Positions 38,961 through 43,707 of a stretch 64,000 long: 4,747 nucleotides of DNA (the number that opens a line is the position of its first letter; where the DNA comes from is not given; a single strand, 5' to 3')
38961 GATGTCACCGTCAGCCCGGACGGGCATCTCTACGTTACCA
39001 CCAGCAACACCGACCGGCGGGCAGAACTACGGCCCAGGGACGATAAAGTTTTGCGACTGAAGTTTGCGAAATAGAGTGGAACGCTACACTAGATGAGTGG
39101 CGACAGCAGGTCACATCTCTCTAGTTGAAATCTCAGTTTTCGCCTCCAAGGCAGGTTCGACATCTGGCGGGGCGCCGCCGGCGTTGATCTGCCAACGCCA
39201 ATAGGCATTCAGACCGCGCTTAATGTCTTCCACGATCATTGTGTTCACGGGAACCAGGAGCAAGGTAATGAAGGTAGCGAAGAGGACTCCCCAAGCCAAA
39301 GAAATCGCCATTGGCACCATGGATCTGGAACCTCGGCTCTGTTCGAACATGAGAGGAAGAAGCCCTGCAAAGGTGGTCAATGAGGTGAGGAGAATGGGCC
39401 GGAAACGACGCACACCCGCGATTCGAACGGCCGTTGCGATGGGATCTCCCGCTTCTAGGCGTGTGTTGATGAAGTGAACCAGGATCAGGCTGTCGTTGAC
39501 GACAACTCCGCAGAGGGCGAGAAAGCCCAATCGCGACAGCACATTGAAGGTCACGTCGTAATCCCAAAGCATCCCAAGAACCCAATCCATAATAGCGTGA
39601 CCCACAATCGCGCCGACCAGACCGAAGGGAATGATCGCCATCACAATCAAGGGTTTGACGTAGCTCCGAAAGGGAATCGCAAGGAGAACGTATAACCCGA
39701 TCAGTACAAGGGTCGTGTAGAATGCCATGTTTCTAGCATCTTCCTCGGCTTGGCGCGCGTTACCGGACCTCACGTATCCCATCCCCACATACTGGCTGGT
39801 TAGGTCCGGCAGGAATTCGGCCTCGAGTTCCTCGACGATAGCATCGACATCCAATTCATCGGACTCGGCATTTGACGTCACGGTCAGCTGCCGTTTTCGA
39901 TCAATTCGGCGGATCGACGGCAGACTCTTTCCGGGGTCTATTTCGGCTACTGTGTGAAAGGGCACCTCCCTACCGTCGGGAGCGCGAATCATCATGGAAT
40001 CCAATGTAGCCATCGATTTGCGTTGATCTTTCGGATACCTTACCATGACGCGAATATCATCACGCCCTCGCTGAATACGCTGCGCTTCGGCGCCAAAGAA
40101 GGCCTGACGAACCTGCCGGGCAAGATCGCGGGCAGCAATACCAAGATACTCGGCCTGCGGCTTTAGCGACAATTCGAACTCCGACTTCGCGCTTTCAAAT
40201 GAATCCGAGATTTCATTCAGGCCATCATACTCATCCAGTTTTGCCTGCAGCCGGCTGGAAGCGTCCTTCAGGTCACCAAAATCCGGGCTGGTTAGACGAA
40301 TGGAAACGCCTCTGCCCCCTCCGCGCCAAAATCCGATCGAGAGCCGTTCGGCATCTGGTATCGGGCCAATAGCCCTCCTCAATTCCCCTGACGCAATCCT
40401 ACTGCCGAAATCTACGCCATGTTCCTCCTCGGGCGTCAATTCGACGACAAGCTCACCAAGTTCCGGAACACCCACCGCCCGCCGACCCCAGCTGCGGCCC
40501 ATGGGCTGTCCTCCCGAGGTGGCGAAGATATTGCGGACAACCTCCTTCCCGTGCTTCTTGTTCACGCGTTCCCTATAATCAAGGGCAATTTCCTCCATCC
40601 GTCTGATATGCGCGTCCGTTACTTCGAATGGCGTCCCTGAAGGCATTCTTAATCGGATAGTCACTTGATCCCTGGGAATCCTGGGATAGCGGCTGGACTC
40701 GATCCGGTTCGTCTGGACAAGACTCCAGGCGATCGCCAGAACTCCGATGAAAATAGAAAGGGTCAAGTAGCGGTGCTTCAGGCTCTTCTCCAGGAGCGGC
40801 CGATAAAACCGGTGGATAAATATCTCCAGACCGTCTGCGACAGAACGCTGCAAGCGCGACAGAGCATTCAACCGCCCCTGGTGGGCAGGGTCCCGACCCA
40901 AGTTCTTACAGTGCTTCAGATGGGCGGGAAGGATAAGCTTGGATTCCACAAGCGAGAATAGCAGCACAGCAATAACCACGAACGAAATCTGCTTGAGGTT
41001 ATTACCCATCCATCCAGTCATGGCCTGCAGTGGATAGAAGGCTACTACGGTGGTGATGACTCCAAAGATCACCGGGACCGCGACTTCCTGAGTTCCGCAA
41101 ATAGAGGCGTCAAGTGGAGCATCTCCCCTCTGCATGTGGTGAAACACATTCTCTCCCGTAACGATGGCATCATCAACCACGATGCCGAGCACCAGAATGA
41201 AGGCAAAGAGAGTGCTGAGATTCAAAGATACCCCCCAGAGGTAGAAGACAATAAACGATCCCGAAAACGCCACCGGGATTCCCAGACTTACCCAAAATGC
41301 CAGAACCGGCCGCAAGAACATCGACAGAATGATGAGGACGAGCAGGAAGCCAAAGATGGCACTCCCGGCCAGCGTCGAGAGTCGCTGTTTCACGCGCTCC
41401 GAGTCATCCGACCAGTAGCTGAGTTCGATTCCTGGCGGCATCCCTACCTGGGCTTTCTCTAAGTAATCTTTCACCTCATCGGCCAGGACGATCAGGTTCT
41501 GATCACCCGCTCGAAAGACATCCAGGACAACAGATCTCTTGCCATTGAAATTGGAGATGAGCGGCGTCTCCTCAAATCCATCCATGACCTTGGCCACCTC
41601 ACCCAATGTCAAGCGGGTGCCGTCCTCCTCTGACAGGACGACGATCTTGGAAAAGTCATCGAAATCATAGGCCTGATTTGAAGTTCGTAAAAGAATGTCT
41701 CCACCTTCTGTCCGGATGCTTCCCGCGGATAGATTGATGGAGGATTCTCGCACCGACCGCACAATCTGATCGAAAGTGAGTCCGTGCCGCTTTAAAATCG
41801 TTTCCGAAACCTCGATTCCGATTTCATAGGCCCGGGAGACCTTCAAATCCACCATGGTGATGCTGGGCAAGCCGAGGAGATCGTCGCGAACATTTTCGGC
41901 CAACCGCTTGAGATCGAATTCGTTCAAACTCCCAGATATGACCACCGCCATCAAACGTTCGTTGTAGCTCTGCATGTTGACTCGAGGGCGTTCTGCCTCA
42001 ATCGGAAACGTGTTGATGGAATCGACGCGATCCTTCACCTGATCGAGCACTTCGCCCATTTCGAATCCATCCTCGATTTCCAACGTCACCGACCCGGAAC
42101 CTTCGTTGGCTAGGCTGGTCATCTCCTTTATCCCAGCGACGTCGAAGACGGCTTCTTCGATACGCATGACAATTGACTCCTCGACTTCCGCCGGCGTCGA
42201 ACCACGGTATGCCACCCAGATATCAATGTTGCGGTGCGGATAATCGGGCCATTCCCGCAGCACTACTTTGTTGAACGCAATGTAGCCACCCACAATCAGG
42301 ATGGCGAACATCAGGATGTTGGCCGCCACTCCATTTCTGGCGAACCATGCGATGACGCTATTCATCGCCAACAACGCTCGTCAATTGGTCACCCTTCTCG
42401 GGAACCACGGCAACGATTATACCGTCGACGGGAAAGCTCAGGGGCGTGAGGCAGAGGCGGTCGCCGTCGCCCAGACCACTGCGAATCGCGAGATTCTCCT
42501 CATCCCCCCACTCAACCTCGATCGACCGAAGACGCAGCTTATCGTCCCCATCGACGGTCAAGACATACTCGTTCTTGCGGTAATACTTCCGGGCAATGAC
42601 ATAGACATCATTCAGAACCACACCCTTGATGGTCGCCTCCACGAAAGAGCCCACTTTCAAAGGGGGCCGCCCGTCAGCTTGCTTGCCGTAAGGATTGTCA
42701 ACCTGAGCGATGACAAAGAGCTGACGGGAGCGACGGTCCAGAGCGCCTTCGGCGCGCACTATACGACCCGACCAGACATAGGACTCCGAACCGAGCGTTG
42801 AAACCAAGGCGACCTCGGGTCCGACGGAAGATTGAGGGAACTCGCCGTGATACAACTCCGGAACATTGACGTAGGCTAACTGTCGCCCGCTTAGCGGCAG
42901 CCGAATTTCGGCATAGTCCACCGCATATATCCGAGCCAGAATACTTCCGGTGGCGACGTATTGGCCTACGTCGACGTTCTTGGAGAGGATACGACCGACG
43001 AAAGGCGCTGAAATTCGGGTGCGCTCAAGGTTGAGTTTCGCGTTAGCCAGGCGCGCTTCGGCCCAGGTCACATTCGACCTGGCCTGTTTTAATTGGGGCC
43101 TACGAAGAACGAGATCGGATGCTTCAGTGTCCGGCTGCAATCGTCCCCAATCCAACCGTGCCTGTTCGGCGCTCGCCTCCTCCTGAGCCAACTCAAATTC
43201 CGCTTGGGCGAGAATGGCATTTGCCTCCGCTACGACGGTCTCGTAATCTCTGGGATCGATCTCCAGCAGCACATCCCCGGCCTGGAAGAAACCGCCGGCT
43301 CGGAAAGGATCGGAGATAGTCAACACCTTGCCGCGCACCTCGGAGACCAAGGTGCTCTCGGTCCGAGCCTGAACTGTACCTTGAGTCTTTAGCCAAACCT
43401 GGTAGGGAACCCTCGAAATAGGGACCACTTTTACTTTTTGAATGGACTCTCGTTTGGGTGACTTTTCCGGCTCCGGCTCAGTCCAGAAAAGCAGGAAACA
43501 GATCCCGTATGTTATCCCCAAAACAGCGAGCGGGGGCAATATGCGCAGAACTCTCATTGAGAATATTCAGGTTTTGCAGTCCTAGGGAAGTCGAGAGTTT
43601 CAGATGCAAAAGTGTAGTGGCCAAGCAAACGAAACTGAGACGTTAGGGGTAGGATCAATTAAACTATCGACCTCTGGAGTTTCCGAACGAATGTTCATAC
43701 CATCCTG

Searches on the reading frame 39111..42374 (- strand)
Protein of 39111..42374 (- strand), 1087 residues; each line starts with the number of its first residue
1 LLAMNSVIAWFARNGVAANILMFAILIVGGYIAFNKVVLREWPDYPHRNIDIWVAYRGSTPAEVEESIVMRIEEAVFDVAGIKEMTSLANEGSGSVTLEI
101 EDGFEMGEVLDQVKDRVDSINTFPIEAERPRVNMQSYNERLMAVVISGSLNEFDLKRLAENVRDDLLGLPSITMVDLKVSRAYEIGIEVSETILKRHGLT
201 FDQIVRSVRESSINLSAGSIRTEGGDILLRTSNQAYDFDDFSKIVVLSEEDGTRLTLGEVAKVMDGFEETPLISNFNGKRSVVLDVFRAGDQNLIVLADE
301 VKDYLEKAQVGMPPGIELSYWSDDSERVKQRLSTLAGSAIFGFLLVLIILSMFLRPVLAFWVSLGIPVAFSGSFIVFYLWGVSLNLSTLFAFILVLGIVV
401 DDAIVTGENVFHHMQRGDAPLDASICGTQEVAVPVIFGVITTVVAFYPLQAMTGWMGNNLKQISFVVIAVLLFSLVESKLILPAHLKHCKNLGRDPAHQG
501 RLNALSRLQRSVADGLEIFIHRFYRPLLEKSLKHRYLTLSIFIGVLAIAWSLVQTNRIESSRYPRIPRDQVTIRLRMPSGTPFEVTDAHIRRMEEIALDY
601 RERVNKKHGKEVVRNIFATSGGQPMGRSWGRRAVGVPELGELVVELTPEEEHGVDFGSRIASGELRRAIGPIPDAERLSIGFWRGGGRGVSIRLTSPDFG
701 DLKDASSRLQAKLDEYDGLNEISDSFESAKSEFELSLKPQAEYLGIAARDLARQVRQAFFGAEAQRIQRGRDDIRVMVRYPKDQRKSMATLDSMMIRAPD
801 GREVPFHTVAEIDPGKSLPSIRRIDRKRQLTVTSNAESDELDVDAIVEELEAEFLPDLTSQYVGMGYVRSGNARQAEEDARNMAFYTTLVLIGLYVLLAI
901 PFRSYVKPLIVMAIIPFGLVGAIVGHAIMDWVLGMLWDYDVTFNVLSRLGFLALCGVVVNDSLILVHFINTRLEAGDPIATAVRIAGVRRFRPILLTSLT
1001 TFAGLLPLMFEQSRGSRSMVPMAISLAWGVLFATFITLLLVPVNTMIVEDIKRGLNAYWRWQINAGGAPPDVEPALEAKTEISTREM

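Call 72: search_protein_families(library=pfam, proteins=[window:39111-42374:-], max_evalue=0.00001)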
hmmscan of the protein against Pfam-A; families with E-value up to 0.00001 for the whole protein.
window:39111-42374:- (1087 aa): 1 family
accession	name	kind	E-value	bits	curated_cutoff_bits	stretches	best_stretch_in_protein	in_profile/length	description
PF00873.25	ACR_tran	-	1e-154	517.2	28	1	10-1044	4-1016/1021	AcrB/AcrD/AcrF family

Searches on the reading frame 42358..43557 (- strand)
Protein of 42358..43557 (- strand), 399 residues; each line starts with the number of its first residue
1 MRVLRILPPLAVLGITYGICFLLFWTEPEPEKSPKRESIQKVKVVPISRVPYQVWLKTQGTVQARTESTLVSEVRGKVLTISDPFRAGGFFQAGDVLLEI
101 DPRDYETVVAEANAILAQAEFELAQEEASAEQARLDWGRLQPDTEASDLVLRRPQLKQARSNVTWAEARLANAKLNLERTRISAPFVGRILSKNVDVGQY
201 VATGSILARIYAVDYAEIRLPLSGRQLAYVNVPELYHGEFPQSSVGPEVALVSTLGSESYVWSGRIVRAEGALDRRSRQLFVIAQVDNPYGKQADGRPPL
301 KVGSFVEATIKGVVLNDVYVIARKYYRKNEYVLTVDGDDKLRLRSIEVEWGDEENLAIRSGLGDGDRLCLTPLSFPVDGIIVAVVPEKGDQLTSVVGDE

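Call 72: search_protein_families(library=pfam, proteins=[window:42358-43557:-], max_evalue=0.00001)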
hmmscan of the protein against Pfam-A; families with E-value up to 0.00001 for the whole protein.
window:42358-43557:- (399 aa): 1 family
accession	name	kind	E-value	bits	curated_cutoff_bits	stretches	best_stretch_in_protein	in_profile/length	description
PF13437.12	HlyD_3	-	8.8e-12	46.2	22.2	1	182-302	2-105/106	HlyD family secretion protein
